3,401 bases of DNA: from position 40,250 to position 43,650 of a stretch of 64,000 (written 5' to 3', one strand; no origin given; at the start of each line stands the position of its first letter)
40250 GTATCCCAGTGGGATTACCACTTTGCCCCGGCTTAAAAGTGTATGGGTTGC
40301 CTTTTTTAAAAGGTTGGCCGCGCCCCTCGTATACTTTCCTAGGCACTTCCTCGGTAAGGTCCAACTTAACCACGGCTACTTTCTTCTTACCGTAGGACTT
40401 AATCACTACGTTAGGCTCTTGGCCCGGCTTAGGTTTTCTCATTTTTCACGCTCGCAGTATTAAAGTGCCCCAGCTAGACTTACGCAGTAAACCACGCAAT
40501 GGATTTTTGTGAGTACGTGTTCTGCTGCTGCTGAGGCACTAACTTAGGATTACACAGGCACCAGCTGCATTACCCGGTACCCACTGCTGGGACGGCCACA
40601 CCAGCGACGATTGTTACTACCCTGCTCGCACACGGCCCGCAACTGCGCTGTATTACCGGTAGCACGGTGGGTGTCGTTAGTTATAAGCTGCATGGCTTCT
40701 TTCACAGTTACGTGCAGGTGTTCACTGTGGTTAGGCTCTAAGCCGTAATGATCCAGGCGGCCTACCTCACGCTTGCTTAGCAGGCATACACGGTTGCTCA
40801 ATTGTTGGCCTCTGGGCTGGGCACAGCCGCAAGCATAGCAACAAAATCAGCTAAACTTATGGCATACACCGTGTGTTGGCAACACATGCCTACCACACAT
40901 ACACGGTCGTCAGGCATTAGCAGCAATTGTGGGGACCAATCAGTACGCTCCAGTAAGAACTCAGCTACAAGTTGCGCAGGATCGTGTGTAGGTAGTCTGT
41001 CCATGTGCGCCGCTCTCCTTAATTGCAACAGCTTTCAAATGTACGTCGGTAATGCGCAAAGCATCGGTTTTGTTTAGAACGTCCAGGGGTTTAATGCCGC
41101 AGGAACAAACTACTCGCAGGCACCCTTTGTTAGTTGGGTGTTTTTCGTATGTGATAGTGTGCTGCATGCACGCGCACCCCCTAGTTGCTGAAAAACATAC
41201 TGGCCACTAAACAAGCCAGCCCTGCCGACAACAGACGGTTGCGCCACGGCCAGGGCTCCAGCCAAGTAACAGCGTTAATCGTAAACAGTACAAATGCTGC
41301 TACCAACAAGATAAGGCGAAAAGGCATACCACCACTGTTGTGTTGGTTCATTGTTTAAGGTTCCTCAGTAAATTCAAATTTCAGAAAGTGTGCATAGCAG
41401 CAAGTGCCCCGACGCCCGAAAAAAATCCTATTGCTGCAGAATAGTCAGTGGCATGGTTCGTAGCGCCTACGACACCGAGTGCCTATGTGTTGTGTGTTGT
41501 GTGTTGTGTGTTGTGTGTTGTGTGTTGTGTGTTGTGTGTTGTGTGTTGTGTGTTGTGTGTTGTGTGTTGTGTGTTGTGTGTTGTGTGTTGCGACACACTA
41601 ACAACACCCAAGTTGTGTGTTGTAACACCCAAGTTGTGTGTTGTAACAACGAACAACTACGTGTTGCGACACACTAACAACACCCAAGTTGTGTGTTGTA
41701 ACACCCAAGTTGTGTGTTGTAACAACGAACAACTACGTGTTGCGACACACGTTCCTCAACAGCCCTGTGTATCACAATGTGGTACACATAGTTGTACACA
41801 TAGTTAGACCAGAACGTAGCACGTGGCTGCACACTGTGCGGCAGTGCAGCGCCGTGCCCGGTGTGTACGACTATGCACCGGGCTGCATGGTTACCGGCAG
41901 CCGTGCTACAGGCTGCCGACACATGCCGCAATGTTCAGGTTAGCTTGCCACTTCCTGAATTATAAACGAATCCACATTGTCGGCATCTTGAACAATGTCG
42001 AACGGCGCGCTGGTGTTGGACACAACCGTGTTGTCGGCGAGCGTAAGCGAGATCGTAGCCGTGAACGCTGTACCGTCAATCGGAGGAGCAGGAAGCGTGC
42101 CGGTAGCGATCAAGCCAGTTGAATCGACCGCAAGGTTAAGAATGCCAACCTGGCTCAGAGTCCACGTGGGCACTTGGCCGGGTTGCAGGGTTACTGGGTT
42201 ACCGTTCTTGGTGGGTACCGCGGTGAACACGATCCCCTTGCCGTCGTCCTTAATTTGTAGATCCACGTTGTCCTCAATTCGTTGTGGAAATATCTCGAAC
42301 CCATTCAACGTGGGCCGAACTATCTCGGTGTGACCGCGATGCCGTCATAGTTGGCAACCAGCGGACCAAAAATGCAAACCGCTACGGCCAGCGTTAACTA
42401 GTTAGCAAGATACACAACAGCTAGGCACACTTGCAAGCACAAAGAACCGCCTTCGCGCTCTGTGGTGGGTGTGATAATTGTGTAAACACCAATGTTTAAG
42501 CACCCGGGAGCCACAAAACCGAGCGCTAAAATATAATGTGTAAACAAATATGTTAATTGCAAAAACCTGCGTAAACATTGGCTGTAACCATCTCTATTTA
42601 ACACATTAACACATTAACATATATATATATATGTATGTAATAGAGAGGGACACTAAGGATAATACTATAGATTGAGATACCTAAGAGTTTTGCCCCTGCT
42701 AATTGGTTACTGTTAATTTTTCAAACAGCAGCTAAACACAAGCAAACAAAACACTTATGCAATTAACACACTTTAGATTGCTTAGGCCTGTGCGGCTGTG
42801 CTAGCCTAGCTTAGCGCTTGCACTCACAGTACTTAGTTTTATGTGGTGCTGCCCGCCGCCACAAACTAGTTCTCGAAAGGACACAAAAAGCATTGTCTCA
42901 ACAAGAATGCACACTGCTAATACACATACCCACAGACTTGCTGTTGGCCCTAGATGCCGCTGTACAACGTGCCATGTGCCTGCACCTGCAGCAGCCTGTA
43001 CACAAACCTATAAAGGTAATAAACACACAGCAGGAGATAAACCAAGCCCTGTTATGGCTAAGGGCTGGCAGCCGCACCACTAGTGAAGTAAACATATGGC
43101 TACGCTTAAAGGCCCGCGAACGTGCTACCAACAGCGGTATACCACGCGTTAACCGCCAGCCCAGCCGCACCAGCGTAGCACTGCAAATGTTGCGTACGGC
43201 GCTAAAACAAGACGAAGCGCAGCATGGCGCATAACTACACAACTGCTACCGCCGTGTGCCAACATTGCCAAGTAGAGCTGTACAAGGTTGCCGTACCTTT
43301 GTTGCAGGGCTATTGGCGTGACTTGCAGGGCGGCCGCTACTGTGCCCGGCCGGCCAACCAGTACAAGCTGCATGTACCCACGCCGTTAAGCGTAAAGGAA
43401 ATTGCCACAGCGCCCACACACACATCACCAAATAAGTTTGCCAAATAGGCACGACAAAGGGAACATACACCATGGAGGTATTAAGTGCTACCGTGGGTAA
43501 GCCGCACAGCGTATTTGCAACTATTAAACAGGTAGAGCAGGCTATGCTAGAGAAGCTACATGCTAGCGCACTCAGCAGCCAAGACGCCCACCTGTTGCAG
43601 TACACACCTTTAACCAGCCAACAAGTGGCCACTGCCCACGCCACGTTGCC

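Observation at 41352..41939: Gene-free 588-nt hierarchical repeat element inside the late operon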

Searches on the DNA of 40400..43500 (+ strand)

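Call 7: search_dna_similar(query=window:40400-43500:+, collection=phages, mode=distant)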
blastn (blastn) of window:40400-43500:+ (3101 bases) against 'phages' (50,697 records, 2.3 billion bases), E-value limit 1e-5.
No match.

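Call 62: search_rna_families(source=window, start=40400, end=43500, threshold=evalue, max_evalue=1)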
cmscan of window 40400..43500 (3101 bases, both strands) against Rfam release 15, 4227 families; matches with E-value up to 1: 2.
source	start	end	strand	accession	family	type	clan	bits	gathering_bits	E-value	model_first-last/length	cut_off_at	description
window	41600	41721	+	RF04120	MIR5998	Gene; miRNA;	-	21.6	180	0.14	1-173/173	no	MIR5998 microRNA precursor family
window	41541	41609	-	RF02595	EBv-sisRNA-1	Gene;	-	19.3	58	0.26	1-81/81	no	Epstein-Barr virus stable intronic sequence RNA 1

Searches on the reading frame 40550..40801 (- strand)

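Call 12: search_protein_families(library=phrogs, proteins=[window:40550-40801:-], max_evalue=0.01)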
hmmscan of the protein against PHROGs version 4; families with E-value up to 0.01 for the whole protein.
window:40550-40801:- (83 aa): 0 families

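Call 13: search_protein_families(library=pfam, proteins=[window:40550-40801:-], max_evalue=0.01)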
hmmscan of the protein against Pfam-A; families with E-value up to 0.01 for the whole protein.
window:40550-40801:- (83 aa): 0 families

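Call 36: search_protein_families(library=pfam, proteins=[window:40550-40801:-], max_evalue=10)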
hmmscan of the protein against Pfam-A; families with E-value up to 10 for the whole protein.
window:40550-40801:- (83 aa): 1 family
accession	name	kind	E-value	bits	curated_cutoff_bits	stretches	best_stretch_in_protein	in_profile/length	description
PF19181.5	DUF5863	-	0.28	11.4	25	1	29-73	5-50/169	Family of unknown function (DUF5863)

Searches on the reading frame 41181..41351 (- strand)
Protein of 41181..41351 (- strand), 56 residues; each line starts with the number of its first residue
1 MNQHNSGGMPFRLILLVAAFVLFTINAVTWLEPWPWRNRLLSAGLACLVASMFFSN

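Call 12: search_protein_families(library=phrogs, proteins=[window:41181-41351:-], max_evalue=0.01)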
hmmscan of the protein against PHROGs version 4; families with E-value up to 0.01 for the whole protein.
window:41181-41351:- (56 aa): 0 families

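Call 13: search_protein_families(library=pfam, proteins=[window:41181-41351:-], max_evalue=0.01)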
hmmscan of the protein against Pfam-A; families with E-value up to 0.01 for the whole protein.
window:41181-41351:- (56 aa): 0 families

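Call 32: find_encoding_contigs(protein=window:41181-41351:-, flank=3000, max_places=10)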
Protein window:41181-41351:- (56 aa): 23 contigs read that carry it; 2 places shown.
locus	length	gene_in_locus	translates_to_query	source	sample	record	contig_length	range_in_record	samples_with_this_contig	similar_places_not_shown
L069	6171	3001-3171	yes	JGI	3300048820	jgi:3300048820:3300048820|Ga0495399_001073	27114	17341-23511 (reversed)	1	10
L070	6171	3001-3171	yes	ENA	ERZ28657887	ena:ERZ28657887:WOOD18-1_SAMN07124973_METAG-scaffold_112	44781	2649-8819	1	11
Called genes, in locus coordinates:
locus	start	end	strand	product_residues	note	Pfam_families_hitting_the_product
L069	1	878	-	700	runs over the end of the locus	PF12965:DUF3854, PF19263:DUF5906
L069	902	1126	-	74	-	-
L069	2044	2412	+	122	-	-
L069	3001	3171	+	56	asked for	-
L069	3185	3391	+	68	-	-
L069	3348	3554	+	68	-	-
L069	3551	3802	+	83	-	-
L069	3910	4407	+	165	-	PF18932:DUF5681 (weak)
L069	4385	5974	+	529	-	PF03237:Terminase_6N, PF17289:Terminase_6C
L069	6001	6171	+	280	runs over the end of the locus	-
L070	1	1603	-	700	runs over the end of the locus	PF12965:DUF3854, PF19263:DUF5906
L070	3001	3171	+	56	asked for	-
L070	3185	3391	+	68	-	-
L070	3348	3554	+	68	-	-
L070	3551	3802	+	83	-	-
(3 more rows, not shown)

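Call 36: search_protein_families(library=pfam, proteins=[window:41181-41351:-], max_evalue=10)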
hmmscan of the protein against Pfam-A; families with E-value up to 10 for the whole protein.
window:41181-41351:- (56 aa): 2 families
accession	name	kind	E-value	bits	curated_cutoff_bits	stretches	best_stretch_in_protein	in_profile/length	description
PF19728.4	DUF6220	-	0.071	13.9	29.8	1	18-54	26-62/66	Family of unknown function (DUF6220)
PF13567.11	DUF4131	-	1.6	8.9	31.6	1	13-54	7-46/165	Domain of unknown function (DUF4131)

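Call 40: find_encoding_contigs(protein=window:41181-41351:-, flank=10000, max_places=10)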
Protein window:41181-41351:- (56 aa): 24 contigs read that carry it; 6 places shown.
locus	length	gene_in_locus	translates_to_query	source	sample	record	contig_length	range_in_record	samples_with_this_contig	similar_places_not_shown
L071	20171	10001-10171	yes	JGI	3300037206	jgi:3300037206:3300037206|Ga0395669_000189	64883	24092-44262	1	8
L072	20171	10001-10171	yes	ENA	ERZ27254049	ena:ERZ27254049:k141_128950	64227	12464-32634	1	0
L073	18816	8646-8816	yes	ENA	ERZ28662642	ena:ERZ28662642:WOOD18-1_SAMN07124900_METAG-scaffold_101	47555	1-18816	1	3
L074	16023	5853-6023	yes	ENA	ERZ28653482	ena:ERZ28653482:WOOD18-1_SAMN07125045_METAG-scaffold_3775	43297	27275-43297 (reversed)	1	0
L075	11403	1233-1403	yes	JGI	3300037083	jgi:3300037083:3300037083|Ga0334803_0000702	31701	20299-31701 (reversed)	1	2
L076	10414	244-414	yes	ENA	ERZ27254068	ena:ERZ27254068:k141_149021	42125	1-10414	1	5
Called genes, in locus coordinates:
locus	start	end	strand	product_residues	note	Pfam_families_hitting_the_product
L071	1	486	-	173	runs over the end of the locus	-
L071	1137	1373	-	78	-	-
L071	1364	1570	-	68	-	-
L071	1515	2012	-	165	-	-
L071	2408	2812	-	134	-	PF00226:DnaJ, PF00684:DnaJ_CXXCXGXG (weak)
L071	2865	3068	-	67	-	-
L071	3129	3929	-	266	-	-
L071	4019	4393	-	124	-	PF12760:Zn_ribbon_IS1595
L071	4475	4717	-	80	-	-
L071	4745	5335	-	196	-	-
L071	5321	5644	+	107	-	-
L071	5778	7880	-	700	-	PF12965:DUF3854, PF19263:DUF5906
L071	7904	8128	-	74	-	-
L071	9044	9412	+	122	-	-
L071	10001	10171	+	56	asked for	-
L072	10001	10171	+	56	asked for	-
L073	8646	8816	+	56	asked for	-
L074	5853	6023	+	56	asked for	-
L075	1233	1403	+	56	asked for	-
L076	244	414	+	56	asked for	-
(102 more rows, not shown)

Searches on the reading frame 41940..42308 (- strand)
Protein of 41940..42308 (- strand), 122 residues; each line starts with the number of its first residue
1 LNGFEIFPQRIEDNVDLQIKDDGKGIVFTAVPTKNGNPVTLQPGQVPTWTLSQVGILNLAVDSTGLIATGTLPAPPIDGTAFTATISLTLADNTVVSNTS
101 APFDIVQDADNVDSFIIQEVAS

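Call 12: search_protein_families(library=phrogs, proteins=[window:41940-42308:-], max_evalue=0.01)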
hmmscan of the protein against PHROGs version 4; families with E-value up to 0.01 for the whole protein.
window:41940-42308:- (122 aa): 0 families

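Call 13: search_protein_families(library=pfam, proteins=[window:41940-42308:-], max_evalue=0.01)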
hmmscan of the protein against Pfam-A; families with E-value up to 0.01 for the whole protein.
window:41940-42308:- (122 aa): 0 families

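Call 36: search_protein_families(library=pfam, proteins=[window:41940-42308:-], max_evalue=10)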
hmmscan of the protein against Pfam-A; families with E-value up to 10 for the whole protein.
window:41940-42308:- (122 aa): 0 families

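Call 57: search_solved_structures(query=window:41940-42308:-, max_evalue=1)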
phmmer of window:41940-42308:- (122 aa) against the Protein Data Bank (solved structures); distinct sequences matched with E-value up to 1: 3.
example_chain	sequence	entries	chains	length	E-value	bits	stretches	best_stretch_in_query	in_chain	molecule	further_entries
3g2e_A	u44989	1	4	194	0.79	13.5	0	6-78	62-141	OORC subunit of 2-oxoglutarate:acceptor oxidoreductase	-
6x90_B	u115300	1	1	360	0.95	13.2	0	22-68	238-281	Guanine nucleotide-exchange factor SEC12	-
4h5i_A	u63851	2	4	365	0.99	13.2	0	22-68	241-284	Guanine nucleotide-exchange factor SEC12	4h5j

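Call 73: find_homologous_proteins(query=window:41940-42308:-, max_evalue=0.001)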
Query window:41940-42308:- (122 aa): 5 proteins with E <= 0.001 among 16 candidates.
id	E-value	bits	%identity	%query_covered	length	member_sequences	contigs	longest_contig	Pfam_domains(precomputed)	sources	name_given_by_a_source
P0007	6.6e-71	254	99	100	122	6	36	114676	-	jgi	jgi:hypothetical protein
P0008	3.0e-67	242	94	100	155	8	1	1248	-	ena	-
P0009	3.0e-56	207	80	100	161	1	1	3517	-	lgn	-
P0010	3.1e-56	207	80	100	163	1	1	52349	-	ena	-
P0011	5.6e-42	161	66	98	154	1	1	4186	-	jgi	jgi:hypothetical protein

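Call 74: find_encoding_contigs(protein=P0010, flank=6000, max_places=3)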
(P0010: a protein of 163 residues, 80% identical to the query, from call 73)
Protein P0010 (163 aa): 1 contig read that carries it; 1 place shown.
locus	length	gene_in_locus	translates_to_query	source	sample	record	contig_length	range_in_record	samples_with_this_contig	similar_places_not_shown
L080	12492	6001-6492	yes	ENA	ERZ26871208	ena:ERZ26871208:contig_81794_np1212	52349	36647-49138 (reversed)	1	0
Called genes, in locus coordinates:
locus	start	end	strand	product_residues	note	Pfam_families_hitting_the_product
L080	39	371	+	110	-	-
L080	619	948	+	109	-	-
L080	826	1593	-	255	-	-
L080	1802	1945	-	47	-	-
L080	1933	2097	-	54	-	-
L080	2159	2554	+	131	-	-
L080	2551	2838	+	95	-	-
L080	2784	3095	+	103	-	-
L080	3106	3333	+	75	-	-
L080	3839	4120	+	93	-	-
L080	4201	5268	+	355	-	PF13692:Glyco_trans_1_4 (weak), PF00534:Glycos_transf_1 (faint)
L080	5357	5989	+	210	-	-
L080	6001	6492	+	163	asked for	-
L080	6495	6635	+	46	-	-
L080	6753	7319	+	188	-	PF13712:Glyco_tranf_2_5 (weak)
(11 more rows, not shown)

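Call 75: find_encoding_contigs(protein=P0011, flank=6000, max_places=3)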
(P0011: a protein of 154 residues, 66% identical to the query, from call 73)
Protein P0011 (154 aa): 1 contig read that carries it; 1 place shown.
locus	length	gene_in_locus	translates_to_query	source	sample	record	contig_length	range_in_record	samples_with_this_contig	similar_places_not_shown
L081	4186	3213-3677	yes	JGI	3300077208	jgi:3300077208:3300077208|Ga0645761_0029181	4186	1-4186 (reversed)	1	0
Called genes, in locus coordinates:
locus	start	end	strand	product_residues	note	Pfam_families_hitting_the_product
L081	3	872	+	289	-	?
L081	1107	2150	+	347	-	-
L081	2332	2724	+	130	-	-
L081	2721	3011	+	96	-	-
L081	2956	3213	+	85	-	PF12728:HTH_17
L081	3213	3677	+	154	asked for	-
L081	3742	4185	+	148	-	?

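Call 76: find_encoding_contigs(protein=P0009, flank=6000, max_places=3)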
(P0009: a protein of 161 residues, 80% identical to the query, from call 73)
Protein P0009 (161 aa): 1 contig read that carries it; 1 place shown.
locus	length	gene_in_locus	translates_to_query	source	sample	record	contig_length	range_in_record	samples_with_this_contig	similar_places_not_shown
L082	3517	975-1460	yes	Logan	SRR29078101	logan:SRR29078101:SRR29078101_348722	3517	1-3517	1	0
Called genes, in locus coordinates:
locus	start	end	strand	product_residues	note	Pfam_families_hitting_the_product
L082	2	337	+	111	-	?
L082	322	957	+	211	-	-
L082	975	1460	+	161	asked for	-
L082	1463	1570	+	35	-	-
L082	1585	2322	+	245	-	PF13712:Glyco_tranf_2_5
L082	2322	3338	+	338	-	PF01073:3Beta_HSD, PF01370:Epimerase, PF02719:Polysacc_synt_2, PF04321:RmlD_sub_bind, PF07993:NAD_binding_4 (faint), PF13460:NAD_binding_10, PF16363:GDP_Man_Dehyd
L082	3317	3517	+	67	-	?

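Call 82: find_encoding_contigs(protein=P0007, flank=10000, max_places=10)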
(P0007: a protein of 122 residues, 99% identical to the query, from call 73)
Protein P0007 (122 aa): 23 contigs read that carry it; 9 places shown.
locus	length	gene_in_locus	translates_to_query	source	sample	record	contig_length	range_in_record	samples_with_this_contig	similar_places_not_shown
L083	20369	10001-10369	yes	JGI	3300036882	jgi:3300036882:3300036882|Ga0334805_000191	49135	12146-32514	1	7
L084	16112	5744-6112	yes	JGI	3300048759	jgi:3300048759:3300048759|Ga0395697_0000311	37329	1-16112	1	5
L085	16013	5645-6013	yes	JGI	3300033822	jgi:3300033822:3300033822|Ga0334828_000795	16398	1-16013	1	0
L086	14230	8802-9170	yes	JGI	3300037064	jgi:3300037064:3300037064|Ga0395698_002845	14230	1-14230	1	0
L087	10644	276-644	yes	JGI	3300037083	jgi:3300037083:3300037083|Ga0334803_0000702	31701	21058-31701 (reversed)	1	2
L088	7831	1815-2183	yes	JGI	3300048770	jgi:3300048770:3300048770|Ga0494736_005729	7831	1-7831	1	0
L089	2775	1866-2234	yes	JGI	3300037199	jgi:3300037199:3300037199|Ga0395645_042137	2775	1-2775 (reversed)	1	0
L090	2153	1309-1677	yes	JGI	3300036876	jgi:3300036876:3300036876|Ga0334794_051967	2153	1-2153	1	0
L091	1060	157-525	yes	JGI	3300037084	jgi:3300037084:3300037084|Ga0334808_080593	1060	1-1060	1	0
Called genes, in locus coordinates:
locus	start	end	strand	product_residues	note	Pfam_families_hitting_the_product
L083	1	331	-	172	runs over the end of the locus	-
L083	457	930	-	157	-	-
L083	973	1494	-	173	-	-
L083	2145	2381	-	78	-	-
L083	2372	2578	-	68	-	-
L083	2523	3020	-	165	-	-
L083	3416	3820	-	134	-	PF00226:DnaJ, PF00684:DnaJ_CXXCXGXG (weak)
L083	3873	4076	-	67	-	-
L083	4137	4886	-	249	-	-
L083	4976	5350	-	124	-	PF12760:Zn_ribbon_IS1595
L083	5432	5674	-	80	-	-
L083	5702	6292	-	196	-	-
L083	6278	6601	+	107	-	-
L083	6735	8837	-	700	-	PF12965:DUF3854, PF19263:DUF5906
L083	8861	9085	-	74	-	-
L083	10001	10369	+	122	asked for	-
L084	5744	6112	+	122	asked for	-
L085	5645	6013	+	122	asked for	-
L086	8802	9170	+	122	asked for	-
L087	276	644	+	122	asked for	-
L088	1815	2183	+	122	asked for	-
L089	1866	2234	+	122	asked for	-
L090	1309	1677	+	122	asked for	-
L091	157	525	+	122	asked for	-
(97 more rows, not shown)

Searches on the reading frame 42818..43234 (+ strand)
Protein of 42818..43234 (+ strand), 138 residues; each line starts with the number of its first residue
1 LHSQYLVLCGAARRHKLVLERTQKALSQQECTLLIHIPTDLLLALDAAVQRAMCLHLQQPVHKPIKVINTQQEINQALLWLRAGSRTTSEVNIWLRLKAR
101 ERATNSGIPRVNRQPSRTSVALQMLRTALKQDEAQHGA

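Call 12: search_protein_families(library=phrogs, proteins=[window:42818-43234:+], max_evalue=0.01)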
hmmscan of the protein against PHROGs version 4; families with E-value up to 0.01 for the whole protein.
window:42818-43234:+ (138 aa): 0 families

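Call 13: search_protein_families(library=pfam, proteins=[window:42818-43234:+], max_evalue=0.01)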
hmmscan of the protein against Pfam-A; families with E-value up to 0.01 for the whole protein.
window:42818-43234:+ (138 aa): 0 families

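Call 36: search_protein_families(library=pfam, proteins=[window:42818-43234:+], max_evalue=10)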
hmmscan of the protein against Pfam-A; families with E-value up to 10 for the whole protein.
window:42818-43234:+ (138 aa): 0 families

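Call 37: find_homologous_proteins(query=window:42818-43234:+, max_evalue=0.01)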
Query window:42818-43234:+ (138 aa): 1 proteins with E <= 0.01 among 58 candidates.
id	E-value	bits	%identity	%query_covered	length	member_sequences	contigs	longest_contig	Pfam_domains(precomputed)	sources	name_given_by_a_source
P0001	7.7e-48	180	100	62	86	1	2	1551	-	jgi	-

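Call 102: predict_structure(protein=window:42893-43231:+)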
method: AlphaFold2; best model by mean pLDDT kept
length: 113 residues; sequences in the alignment: 1
mean_pLDDT: 48.5   pTM: 0.35
mean pLDDT of the five models: 48.5, 41.7, 38.9, 38.5, 36.7
residues with pLDDT >= 90: 0; 70-90: 26; 50-70: 15; < 50: 72
segments of 3 or more residues with pLDDT < 50: 1-42, 80-100, 105-108, 110-113
pLDDT, mean of each block of 10 residues (from residue 1): 31 31 32 32 64 80 77 66 35 39 49 40
secondary structure, 60 per line:
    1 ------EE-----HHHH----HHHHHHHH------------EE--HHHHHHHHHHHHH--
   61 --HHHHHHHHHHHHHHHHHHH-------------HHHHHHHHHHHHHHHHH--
elements in order: H14-17 H22-29 H46-58 H63-81 H95-111

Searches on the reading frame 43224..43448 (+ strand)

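Call 12: search_protein_families(library=phrogs, proteins=[window:43224-43448:+], max_evalue=0.01)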
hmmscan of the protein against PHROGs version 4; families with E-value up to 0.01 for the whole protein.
window:43224-43448:+ (74 aa): 0 families

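Call 13: search_protein_families(library=pfam, proteins=[window:43224-43448:+], max_evalue=0.01)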
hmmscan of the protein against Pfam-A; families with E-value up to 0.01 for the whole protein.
window:43224-43448:+ (74 aa): 0 families

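Call 36: search_protein_families(library=pfam, proteins=[window:43224-43448:+], max_evalue=10)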
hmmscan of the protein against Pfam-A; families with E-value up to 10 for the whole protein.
window:43224-43448:+ (74 aa): 1 family
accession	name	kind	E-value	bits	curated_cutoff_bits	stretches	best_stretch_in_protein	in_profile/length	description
PF22981.1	RM2_Med14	-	0.024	14.9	27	1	13-51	7-44/80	Mediator of RNA polymerase II transcription subunit 14, RM2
